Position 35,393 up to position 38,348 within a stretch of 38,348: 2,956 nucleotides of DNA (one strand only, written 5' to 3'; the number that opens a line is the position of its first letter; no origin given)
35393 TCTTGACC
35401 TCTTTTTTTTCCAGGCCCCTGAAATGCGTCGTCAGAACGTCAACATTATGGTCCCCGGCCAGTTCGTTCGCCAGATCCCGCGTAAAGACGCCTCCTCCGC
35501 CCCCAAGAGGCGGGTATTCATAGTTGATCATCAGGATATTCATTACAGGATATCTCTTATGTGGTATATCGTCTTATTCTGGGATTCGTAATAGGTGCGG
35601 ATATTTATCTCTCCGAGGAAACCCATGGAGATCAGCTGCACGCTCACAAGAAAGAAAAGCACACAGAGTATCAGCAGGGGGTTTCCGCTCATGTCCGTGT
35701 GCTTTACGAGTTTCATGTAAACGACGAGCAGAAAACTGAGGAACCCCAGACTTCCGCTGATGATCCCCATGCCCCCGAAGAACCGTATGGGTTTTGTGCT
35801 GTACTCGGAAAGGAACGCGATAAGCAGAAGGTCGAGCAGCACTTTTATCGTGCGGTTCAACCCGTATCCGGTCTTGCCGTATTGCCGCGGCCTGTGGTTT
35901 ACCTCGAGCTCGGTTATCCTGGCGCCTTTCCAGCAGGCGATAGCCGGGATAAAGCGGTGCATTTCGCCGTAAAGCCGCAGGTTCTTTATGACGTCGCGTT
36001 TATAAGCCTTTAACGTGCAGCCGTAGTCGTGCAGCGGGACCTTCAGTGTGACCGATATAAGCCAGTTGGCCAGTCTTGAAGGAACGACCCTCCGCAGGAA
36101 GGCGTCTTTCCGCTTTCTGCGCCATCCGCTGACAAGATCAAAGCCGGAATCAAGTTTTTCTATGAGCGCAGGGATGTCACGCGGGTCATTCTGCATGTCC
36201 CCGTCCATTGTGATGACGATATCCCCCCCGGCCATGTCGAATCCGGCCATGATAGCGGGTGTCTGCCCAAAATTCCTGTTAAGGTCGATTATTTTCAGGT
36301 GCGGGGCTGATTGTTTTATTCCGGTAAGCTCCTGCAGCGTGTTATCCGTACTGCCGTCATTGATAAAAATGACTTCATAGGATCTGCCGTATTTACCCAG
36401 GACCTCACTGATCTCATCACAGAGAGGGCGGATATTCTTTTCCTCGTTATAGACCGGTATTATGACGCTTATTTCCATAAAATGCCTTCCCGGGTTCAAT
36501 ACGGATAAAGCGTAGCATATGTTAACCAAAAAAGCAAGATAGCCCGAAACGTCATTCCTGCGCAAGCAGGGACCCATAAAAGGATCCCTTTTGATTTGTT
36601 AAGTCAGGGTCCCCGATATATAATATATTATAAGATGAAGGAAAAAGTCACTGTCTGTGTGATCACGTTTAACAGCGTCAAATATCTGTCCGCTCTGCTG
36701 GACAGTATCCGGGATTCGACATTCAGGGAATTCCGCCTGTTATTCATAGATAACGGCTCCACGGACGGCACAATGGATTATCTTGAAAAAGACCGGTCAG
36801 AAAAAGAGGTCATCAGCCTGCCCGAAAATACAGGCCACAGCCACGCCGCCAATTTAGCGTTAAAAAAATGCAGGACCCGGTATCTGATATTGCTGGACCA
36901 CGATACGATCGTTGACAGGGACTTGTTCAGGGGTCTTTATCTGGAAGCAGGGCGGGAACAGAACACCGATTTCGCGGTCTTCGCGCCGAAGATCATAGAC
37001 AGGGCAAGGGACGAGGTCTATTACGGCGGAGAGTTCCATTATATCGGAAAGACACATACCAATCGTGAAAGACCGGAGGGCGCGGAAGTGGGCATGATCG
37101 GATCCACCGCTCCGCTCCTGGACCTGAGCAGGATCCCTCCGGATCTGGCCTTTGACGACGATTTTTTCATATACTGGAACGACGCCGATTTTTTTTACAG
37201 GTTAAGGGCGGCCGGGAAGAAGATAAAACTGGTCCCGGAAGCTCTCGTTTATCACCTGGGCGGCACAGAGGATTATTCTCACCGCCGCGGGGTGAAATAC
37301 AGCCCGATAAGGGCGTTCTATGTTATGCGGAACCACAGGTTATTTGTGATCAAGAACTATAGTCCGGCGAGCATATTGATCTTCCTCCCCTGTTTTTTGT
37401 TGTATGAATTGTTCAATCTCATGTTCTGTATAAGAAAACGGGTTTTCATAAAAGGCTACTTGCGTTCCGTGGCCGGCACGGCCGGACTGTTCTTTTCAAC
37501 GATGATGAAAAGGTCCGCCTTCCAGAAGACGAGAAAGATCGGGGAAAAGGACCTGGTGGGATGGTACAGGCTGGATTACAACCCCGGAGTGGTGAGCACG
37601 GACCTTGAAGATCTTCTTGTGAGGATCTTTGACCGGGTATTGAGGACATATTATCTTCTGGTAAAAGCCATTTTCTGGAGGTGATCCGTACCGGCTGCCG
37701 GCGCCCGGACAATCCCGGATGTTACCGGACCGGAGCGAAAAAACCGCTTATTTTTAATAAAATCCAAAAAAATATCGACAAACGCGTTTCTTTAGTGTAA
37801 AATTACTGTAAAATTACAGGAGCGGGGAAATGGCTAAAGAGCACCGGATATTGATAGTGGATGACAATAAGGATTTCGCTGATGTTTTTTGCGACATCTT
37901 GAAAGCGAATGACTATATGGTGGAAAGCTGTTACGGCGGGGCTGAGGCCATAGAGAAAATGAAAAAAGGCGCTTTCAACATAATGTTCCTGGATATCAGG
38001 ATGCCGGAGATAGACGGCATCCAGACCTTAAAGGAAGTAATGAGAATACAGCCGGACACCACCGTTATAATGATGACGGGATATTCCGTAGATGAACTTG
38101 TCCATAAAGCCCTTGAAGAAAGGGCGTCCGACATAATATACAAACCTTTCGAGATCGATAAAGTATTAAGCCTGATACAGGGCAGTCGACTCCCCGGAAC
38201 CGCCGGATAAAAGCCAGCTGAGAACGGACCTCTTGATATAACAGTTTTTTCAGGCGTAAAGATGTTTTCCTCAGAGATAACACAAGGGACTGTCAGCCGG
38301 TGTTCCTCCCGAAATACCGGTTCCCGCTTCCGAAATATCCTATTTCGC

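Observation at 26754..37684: Teichoic-acid-style phospho-alcohol glycopolymer locus that does not match a canonical WTA/LTA/capsule layout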

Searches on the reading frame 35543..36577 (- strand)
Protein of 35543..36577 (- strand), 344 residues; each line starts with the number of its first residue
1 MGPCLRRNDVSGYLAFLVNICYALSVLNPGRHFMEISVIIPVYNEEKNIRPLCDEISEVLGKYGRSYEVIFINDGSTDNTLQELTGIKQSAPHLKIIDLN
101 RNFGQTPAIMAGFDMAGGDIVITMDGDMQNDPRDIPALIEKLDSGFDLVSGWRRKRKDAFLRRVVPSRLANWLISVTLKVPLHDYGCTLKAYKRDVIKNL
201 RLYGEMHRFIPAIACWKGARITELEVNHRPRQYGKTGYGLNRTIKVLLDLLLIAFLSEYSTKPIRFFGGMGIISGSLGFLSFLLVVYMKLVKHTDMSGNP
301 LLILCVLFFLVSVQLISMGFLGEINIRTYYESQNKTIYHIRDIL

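Call 3: search_protein_families(library=pfam, proteins=[window:35543-36577:-], max_evalue=0.001)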
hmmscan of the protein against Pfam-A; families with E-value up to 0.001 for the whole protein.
window:35543-36577:- (344 aa): 2 families
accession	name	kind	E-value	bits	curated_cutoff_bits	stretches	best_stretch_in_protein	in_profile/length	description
PF00535.33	Glycos_transf_2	-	9.3e-33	114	23.3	1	37-200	1-167/168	Glycosyl transferase family 2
PF10111.15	Glyco_tranf_2_2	-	9.9e-10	38.8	27.3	1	37-128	1-92/276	Glycosyltransferase like family 2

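Call 5: search_protein_families(library=ncbifam, proteins=[window:35543-36577:-], max_evalue=0.001)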
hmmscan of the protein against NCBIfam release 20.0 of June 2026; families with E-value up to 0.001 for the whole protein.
window:35543-36577:- (344 aa): 20 families
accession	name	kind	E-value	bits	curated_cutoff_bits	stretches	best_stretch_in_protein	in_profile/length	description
NF007986.1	PRK10714.1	equivalog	1.6e-64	217.9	529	1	34-343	6-311/316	undecaprenyl-phosphate 4-deoxy-4-formamido-L-arabinose transferase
NF047588.1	GlcsyltransPgfSStrep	equivalog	9.2e-52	176.2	500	1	34-341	1-303/308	glycosyltransferase PgfS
TIGR04182.1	glyco_TIGR04182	equivalog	8.2e-22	77.9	325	1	35-331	1-288/293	S-layer glycoprotein N-glycosyltransferase AglJ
TIGR03937.1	PgaC_IcaA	equivalog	4.7e-20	71.9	422.3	1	31-144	42-152/407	poly-beta-1,6-N-acetyl-D-glucosamine synthase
NF058614.1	PPMAGASynPpgS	equivalog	5.5e-12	45.6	370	1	37-234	3-202/226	polyprenyl-phospho-N-acetylgalactosaminyl synthase PpgS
NF007482.0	PRK10073.1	equivalog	6.2e-12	45.2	423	1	34-138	6-106/334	glycosyltransferase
NF041875.1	EPS_EpsD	equivalog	8.1e-10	38.6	370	1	36-133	1-95/325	exopolysaccharide biosynthesis glycosyltransferase EpsD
TIGR03111.1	glyc2_xrt_Gpos1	hypoth_equivalog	2.9e-09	36.3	363.95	1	23-143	38-157/439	TIGR03111 family XrtG-associated glycosyltransferase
NF041391.1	DPhHxTase_Halo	equivalog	4.3e-09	35.7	375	1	42-201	3-154/213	dolichyl-phosphate hexose transferase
TIGR03965.1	mycofact_glyco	equivalog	6.1e-09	35.2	280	1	31-143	71-180/467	mycofactocin biosynthesis glycosyltransferase MftF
NF010496.0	PRK13915.1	equivalog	6.2e-09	35.4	262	1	30-142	27-142/307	glucosyl-3-phosphoglycerate synthase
TIGR04283.1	glyco_like_mftF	equivalog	1.2e-08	34.9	182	1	36-139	1-93/221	TIGR04283 family arsenosugar biosynthesis glycosyltransferase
NF047683.1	TeichurnBiosyTuaG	equivalog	2.4e-08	33.9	400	1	35-130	7-99/252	teichuronic acid biosynthesis protein TuaG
TIGR04242.1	nodulat_NodC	equivalog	4e-08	32.6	550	1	32-143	46-157/395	chitooligosaccharide synthase NodC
NF050050.1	ProtGlycPglI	equivalog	1.5e-06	27.8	500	1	35-161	3-127/306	GalNAc(5)-diNAcBac-PP-undecaprenol beta-1,3-glucosyltransferase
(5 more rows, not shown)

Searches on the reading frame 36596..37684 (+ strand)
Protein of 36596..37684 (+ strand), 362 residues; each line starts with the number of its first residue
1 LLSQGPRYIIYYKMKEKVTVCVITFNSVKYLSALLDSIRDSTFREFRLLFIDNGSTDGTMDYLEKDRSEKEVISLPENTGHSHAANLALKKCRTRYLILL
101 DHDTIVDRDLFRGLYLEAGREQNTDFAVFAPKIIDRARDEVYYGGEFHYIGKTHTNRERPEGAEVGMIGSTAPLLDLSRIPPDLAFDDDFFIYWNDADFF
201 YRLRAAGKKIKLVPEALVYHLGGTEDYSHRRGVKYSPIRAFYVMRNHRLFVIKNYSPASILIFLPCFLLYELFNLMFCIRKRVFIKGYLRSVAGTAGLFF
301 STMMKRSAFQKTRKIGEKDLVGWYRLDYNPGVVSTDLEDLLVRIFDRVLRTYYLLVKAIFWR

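Call 3: search_protein_families(library=pfam, proteins=[window:36596-37684:+], max_evalue=0.001)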
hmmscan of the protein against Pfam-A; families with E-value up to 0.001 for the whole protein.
window:36596-37684:+ (362 aa): 3 families
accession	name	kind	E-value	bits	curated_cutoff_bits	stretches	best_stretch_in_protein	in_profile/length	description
PF00535.33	Glycos_transf_2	-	2.1e-21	77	23.3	1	19-138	1-123/168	Glycosyl transferase family 2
PF13641.12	Glyco_tranf_2_3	-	6.4e-07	30.1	27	1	18-221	3-212/230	Glycosyltransferase like family 2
PF10111.15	Glyco_tranf_2_2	-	1.6e-06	28.3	27.3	1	22-112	3-100/276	Glycosyltransferase like family 2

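Call 5: search_protein_families(library=ncbifam, proteins=[window:36596-37684:+], max_evalue=0.001)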
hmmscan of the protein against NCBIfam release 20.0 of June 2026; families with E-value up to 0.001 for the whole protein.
window:36596-37684:+ (362 aa): 16 families
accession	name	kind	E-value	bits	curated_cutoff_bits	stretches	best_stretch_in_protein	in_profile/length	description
TIGR01556.1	rhamnosyltran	subfamily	4.6e-17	62.1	200.55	1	23-282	1-267/281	rhamnosyltransferase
NF047683.1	TeichurnBiosyTuaG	equivalog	2.4e-14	53.6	400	1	13-109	3-102/252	teichuronic acid biosynthesis protein TuaG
TIGR03965.1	mycofact_glyco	equivalog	6.6e-12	45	280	1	15-220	73-280/467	mycofactocin biosynthesis glycosyltransferase MftF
TIGR03937.1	PgaC_IcaA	equivalog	2.5e-11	43.2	422.3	1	14-111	43-143/407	poly-beta-1,6-N-acetyl-D-glucosamine synthase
NF007482.0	PRK10073.1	equivalog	8.4e-11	41.4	423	1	15-127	5-118/334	glycosyltransferase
NF041875.1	EPS_EpsD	equivalog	6.7e-10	38.9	370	1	19-111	2-97/325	exopolysaccharide biosynthesis glycosyltransferase EpsD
NF038299.1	EPS_HpsN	equivalog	6.1e-08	32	425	0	17-137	2-123/317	hormogonium polysaccharide biosynthesis glycosyltransferase HpsN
TIGR03111.1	glyc2_xrt_Gpos1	hypoth_equivalog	1.2e-06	27.6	363.95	1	16-116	49-154/439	TIGR03111 family XrtG-associated glycosyltransferase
TIGR04283.1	glyco_like_mftF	equivalog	7.4e-06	25.7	182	1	19-130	2-108/221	TIGR04283 family arsenosugar biosynthesis glycosyltransferase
NF038302.1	EPS_HpsE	equivalog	9.2e-06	24.8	300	1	18-109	3-102/307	hormogonium polysaccharide biosynthesis glycosyltransferase HpsE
NF050050.1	ProtGlycPglI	equivalog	0.00011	21.6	500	1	17-105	3-95/306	GalNAc(5)-diNAcBac-PP-undecaprenol beta-1,3-glucosyltransferase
NF053739.1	GlytfEpsEBac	equivalog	0.00017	20.7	450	0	17-105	2-94/265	glycosyltransferase EpsE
TIGR04242.1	nodulat_NodC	equivalog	0.00048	19.2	550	1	16-115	48-153/395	chitooligosaccharide synthase NodC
NF050819.1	PolSacchBiosHfsG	equivalog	0.00063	19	500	1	32-128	26-126/302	polysaccharide biosynthesis protein HfsG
NF047588.1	GlcsyltransPgfSStrep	equivalog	0.00066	19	500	0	25-103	10-95/308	glycosyltransferase PgfS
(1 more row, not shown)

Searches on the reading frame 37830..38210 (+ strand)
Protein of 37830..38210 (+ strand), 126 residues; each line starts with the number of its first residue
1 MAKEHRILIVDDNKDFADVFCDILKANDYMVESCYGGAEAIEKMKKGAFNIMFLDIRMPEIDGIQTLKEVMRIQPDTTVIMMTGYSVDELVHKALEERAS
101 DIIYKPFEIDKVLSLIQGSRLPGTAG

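Call 8: search_protein_families(library=pfam, proteins=[window:37830-38210:+], max_evalue=0.01)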
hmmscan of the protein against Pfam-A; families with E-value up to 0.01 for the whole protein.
window:37830-38210:+ (126 aa): 1 family
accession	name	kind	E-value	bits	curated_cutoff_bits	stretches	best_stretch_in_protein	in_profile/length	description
PF00072.30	Response_reg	-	1.4e-27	96.5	30.2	1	7-116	1-110/111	Response regulator receiver domain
